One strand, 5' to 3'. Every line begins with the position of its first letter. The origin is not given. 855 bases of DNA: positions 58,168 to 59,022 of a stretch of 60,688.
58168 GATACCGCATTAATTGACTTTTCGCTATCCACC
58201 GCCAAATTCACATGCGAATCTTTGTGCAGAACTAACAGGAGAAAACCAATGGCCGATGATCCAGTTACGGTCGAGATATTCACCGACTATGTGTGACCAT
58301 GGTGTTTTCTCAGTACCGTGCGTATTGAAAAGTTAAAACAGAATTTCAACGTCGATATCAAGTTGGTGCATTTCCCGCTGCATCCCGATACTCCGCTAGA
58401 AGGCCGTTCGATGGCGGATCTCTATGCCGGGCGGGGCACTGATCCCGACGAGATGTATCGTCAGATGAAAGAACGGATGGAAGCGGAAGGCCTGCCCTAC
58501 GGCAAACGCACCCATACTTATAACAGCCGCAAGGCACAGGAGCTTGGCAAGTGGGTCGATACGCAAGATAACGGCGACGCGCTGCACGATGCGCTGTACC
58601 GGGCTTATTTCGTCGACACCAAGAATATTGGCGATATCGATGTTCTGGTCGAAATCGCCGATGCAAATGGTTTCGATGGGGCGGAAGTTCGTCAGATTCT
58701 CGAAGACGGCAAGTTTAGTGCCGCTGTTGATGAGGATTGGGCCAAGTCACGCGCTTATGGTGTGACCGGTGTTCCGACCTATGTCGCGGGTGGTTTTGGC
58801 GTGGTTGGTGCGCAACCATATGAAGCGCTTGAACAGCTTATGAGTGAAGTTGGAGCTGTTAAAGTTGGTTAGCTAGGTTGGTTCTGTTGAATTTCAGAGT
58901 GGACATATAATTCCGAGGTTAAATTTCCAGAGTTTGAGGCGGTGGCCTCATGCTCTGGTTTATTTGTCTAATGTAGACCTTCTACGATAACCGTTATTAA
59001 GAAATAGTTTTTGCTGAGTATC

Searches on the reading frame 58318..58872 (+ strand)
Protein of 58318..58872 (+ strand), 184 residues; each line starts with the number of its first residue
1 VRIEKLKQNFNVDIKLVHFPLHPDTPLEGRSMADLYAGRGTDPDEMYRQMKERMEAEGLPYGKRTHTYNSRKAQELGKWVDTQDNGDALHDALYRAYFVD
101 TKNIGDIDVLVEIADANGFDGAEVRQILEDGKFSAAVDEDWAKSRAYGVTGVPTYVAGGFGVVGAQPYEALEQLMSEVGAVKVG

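Call 68: search_protein_families(library=pfam, proteins=[window:58318-58872:+], max_evalue=0.01)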
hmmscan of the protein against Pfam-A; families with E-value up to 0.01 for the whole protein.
window:58318-58872:+ (184 aa): 2 families
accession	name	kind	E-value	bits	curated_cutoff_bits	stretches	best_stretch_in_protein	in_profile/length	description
PF01323.26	DSBA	-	5.5e-26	92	25.6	1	2-174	19-189/191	DSBA-like thioredoxin domain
PF13462.12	Thioredoxin_4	-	0.00064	20.4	23.2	1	110-174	98-162/165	Thioredoxin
